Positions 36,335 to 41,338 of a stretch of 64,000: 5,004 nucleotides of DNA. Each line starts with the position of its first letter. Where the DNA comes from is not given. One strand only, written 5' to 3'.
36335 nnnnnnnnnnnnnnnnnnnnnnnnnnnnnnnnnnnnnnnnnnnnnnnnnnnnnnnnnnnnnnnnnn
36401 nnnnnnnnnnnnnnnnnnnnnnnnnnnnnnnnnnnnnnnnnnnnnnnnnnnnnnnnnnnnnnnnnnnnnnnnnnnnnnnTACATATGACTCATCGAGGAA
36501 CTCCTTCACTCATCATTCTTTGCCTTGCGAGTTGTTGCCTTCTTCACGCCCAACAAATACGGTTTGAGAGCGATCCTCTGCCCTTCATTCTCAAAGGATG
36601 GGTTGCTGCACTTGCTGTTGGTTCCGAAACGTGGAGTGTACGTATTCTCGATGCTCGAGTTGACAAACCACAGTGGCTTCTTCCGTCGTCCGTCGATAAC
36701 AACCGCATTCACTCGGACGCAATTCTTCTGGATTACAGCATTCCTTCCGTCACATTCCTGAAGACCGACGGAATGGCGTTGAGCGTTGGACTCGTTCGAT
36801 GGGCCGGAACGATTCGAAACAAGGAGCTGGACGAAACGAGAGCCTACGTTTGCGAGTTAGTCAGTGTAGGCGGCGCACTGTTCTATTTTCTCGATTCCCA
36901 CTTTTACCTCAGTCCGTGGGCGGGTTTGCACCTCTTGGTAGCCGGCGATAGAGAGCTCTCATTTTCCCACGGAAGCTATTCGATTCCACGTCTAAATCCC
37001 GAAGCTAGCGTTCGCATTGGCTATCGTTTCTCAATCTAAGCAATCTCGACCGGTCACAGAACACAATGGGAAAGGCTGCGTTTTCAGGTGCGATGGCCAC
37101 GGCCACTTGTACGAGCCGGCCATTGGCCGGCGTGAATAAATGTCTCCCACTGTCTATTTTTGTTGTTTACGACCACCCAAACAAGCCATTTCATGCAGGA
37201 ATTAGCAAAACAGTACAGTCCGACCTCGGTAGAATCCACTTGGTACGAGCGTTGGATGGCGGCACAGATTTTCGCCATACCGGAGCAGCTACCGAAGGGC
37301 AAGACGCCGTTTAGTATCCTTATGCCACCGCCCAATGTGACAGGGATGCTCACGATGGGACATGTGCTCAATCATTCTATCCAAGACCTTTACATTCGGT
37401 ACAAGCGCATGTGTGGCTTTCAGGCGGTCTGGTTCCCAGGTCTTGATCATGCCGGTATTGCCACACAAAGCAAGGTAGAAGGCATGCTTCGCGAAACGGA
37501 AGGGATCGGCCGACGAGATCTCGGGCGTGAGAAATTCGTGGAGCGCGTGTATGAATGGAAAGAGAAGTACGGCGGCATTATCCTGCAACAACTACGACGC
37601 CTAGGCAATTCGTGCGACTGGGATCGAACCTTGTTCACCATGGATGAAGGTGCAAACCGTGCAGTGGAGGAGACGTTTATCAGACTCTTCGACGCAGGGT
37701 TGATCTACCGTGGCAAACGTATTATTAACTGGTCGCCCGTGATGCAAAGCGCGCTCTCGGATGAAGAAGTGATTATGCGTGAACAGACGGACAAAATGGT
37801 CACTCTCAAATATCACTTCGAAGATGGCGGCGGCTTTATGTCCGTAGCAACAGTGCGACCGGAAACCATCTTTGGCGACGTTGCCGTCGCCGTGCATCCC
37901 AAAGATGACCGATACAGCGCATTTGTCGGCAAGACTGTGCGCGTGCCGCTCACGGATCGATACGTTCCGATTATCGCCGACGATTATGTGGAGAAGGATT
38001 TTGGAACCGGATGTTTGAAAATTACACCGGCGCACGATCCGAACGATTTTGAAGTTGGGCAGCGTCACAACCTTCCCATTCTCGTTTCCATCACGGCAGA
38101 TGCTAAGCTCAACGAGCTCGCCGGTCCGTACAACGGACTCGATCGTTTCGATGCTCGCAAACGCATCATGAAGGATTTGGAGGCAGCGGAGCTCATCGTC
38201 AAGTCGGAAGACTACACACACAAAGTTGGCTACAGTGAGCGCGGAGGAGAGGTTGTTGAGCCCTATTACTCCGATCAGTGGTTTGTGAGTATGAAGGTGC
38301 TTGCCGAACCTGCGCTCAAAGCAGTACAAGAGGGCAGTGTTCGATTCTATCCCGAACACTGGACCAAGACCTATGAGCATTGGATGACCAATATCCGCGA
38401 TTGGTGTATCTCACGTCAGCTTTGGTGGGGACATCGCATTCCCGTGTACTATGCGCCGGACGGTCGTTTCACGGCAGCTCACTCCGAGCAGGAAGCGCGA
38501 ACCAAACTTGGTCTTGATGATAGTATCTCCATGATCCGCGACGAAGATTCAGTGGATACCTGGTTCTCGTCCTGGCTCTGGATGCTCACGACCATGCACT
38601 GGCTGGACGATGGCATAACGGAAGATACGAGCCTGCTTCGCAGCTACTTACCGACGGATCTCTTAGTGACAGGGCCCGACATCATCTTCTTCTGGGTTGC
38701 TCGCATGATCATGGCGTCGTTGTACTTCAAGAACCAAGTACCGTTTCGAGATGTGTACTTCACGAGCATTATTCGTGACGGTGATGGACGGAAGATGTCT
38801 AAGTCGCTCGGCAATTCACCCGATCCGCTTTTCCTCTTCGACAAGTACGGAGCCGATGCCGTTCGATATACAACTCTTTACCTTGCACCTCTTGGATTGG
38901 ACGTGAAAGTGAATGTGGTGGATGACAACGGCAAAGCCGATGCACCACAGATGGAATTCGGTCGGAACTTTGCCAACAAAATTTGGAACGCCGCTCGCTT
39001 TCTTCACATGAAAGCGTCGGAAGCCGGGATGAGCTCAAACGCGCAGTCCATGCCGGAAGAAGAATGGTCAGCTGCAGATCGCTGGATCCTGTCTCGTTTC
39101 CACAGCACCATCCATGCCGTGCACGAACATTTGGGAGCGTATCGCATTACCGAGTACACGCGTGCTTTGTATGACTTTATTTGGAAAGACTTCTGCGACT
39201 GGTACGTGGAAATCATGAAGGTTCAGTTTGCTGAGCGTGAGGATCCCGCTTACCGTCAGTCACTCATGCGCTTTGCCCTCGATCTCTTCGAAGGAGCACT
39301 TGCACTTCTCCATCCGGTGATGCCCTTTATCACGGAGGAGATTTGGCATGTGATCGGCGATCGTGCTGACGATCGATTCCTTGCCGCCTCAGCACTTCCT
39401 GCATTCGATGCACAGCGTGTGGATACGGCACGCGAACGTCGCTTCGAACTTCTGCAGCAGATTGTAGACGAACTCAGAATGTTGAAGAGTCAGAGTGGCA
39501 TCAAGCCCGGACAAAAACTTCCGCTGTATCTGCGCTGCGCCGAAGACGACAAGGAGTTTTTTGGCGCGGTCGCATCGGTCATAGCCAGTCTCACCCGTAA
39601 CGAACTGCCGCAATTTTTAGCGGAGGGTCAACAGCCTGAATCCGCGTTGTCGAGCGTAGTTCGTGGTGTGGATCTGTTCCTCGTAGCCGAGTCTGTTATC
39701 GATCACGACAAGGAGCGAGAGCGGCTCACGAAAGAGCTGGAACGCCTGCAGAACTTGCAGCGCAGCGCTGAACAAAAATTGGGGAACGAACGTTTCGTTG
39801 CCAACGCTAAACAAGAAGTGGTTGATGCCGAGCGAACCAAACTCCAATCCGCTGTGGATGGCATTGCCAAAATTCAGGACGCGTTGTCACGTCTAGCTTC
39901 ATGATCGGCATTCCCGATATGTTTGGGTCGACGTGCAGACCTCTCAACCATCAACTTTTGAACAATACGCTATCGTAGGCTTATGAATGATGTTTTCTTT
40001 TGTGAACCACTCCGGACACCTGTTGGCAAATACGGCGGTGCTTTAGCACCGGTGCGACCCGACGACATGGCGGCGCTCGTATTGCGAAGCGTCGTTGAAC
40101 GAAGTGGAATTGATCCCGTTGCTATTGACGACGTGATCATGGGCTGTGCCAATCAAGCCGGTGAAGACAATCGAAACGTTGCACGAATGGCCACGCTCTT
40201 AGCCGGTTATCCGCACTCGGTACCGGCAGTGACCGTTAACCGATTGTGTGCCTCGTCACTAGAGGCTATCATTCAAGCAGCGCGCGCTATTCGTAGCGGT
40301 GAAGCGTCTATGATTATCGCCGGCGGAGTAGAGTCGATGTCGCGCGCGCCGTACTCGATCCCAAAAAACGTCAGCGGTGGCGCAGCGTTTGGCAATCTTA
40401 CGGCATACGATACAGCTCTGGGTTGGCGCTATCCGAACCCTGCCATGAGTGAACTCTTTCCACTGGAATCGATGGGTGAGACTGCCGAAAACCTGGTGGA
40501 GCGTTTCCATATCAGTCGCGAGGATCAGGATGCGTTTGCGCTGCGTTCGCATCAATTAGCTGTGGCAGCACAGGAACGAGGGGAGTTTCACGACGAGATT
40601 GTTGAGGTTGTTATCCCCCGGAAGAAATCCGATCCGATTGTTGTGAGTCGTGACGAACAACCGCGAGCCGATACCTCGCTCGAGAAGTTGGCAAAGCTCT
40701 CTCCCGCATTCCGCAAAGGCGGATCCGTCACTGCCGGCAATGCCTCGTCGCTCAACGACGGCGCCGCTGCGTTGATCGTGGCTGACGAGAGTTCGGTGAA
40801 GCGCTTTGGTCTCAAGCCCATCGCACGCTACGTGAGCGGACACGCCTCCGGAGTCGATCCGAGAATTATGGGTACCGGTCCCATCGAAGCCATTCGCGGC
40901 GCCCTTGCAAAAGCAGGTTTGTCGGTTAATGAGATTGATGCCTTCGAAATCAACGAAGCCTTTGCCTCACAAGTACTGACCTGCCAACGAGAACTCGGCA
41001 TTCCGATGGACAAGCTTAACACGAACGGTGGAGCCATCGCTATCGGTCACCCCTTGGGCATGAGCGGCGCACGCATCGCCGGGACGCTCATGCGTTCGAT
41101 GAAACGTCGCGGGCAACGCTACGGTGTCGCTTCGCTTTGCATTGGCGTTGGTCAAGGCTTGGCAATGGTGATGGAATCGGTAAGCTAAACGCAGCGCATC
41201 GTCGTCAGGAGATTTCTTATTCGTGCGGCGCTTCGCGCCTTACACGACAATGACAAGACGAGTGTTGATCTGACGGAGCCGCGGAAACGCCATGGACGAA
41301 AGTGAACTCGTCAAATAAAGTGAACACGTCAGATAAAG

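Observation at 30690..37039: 1,930-aa peptidase C25 (gingipain/PorU-like) protein with an intact catalytic dyad and a T9SS C-terminal domain, followed by a small OMP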

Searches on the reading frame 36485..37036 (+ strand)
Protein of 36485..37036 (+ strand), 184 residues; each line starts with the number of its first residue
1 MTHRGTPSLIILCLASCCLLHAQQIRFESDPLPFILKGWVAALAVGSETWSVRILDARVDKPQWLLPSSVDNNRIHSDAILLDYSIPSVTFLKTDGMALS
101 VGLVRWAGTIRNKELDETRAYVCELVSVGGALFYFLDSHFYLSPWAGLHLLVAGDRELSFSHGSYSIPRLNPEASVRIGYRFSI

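Call 6: search_protein_families(library=pfam, proteins=[window:36485-37036:+], max_evalue=0.1)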
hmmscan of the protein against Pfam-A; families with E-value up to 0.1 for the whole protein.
window:36485-37036:+ (184 aa): 0 families

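Call 7: search_protein_families(library=ncbifam, proteins=[window:36485-37036:+], max_evalue=0.1)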
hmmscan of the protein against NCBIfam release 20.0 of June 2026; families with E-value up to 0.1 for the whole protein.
window:36485-37036:+ (184 aa): 0 families

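Call 32: find_homologous_proteins(query=window:36485-37036:+, max_evalue=0.001)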
Query window:36485-37036:+ (184 aa): 19 proteins with E <= 0.001 among 209 candidates.
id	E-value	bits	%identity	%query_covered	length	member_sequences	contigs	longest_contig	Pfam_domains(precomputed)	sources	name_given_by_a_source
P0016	7.0e-120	415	100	100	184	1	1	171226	-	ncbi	-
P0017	4.0e-43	165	47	97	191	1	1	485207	-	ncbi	-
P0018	5.5e-42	161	47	96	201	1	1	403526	-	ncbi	-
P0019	3.6e-22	97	39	88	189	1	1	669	-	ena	-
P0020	1.9e-21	95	36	95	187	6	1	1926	-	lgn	-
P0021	7.9e-21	92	38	94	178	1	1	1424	-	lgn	-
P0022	9.5e-20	89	37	86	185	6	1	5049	-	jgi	jgi:hypothetical protein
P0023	1.1e-19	89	38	89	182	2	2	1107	-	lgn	-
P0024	1.3e-19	88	40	86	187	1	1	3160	-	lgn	-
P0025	1.6e-19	88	35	95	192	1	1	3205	-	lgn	-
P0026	2.2e-19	88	37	88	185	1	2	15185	-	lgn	-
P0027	5.2e-19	87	38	83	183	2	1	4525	-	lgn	-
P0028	6.3e-19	86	33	95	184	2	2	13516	-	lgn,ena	-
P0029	1.1e-18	86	37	84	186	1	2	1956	-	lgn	-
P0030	2.1e-18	85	35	92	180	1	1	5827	-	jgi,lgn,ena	-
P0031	4.1e-18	84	35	84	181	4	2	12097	-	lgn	-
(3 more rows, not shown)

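Call 34: find_encoding_contigs(protein=P0026, flank=10000, max_places=2)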
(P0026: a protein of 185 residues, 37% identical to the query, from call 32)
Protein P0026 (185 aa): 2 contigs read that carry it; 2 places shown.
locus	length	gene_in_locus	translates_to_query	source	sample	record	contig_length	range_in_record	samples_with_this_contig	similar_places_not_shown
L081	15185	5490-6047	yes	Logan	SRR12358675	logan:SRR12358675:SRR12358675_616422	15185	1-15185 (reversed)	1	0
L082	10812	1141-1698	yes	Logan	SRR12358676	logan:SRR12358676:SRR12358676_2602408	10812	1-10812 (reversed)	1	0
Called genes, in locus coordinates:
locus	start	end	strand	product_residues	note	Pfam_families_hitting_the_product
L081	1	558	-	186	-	?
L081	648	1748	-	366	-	PF00756:Esterase, PF02230:Abhydrolase_2 (faint)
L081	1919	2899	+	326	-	PF00561:Abhydrolase_1, PF12146:Hydrolase_4, PF12697:Abhydrolase_6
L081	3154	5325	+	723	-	PF13620:CarboxypepD_reg, PF13715:CarbopepD_reg_2, PF07715:Plug, PF00593:TonB_dep_Rec_b-barrel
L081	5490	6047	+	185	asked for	-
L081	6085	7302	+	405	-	PF00149:Metallophos, PF12320:SbcD_C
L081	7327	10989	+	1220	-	PF13555:AAA_29 (weak), PF13558:SbcC_Walker_B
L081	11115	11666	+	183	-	PF09762:CCDC93_CC (weak)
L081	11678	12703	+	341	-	-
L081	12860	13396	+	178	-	PF12867:DinB_2, PF07606:DUF1569 (faint)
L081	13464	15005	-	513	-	PF00082:Peptidase_S8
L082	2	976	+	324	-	?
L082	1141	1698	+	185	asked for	-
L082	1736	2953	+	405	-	PF00149:Metallophos, PF12320:SbcD_C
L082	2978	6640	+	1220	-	PF13555:AAA_29 (weak), PF13558:SbcC_Walker_B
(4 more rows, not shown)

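Call 35: find_encoding_contigs(protein=P0028, flank=10000, max_places=2)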
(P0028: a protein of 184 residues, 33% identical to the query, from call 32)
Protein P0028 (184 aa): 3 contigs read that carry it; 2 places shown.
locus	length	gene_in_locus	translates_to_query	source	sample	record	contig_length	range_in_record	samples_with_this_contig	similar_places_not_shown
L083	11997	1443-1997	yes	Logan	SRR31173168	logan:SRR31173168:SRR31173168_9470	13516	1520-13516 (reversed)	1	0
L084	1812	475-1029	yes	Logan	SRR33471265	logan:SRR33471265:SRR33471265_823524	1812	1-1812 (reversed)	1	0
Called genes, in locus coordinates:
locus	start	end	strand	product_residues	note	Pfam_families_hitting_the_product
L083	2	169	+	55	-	?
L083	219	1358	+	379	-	PF01053:Cys_Met_Meta_PP, PF00155:Aminotran_1_2, PF00266:Aminotran_5 (weak)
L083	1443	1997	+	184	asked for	-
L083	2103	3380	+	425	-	PF00083:Sugar_tr, PF07690:MFS_1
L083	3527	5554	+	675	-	PF13424:TPR_12 (weak), PF17874:TPR_MalT (weak), PF24885:TPR_NPHP3, PF13424:TPR_12, PF17874:TPR_MalT, PF00512:HisKA, PF13581:HATPase_c_2 (weak), PF02518:HATPase_c, +5 more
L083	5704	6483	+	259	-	PF18917:LiaI-LiaF-like_TM1, PF22570:LiaF-TM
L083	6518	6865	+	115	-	PF14119:DUF4288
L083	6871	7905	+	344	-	PF06580:His_kinase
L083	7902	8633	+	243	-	PF00072:Response_reg, PF04397:LytTR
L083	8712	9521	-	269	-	PF10988:DUF2807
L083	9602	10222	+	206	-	PF01205:Impact_N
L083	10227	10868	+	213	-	PF02308:MgtC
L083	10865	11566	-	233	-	PF07947:YhhN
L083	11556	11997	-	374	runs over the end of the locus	PF00083:Sugar_tr, PF03209:PUCC (faint), PF07690:MFS_1, PF12832:MFS_1_like, PF05977:MFS_3 (weak), PF00083:Sugar_tr, PF07690:MFS_1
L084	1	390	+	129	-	?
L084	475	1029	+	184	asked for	-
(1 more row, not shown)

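Call 36: find_encoding_contigs(protein=P0031, flank=10000, max_places=2)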
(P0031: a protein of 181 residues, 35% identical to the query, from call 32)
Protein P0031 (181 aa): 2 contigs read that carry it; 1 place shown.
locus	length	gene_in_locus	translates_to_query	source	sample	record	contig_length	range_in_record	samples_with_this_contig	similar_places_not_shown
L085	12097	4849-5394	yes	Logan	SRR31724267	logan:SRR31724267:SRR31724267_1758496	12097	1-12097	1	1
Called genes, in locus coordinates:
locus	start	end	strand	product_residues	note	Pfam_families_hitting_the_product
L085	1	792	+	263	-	?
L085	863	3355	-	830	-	PF13620:CarboxypepD_reg, PF13715:CarbopepD_reg_2, PF07715:Plug (faint)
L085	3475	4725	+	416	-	PF18962:Por_Secre_tail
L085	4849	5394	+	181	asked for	-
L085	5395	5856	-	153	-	PF03073:TspO_MBR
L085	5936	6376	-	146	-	PF13441:Gly-zipper_YMGG, PF05433:Rick_17kDa_Anti (weak), PF13488:Gly-zipper_Omp (weak)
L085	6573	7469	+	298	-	-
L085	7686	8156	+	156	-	PF08139:LPAM_1 (faint), PF13441:Gly-zipper_YMGG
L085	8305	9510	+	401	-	PF01590:GAF, PF13185:GAF_2 (weak), PF00512:HisKA (faint), PF02518:HATPase_c, PF13581:HATPase_c_2 (weak)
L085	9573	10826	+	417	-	PF01136:Peptidase_U32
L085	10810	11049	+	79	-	PF13459:Fer4_15, PF13370:Fer4_13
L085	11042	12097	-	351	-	?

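Call 72: search_solved_structures(query=A5, max_evalue=10, show_alignments=2)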
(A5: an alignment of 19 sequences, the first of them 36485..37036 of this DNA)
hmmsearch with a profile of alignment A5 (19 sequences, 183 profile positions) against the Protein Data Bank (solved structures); distinct sequences matched with E-value up to 10: 1.
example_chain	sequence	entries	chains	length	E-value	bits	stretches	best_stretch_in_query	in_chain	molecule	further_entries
9y6s_8C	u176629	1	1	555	0.88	12.3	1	40-117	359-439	Dynein regulatory complex subunit 3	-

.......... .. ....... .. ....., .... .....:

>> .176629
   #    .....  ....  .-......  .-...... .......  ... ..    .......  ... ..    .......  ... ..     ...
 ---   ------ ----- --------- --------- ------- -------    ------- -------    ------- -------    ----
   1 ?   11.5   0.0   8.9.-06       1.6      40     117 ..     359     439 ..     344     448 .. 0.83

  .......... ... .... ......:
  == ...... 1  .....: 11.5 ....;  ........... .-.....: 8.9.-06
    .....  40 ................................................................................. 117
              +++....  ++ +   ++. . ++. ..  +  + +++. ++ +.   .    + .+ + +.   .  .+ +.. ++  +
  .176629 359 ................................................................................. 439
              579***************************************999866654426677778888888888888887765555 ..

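Call 119: search_protein_families(library=ncbifam, proteins=[window:36485-37036:+], max_evalue=5)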
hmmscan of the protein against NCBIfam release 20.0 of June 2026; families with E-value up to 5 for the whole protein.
window:36485-37036:+ (184 aa): 0 families

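Call 120: search_protein_families(library=pfam, proteins=[window:36485-37036:+], max_evalue=10)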
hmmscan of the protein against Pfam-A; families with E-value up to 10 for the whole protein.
window:36485-37036:+ (184 aa): 0 families

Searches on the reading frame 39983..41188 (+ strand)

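Call 10: search_protein_families(library=pfam, proteins=[window:39983-41188:+], max_evalue=0.001)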
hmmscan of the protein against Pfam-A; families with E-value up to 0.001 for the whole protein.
window:39983-41188:+ (401 aa): 4 families
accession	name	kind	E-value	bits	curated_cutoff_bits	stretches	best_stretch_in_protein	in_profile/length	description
PF00108.29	Thiolase_N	-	1.5e-82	277.3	26.4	1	10-270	7-260/260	Thiolase, N-terminal domain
PF02803.24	Thiolase_C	-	5.6e-49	165.3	27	1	277-398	1-122/123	Thiolase, C-terminal domain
PF00109.32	ketoacyl-synt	-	5.7e-08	33.1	20.8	1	81-120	166-205/252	Beta-ketoacyl synthase, N-terminal domain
PF22691.2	Thiolase_C_1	-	0.00026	21.2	28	0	301-340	21-60/144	Thiolase C-terminal domain-like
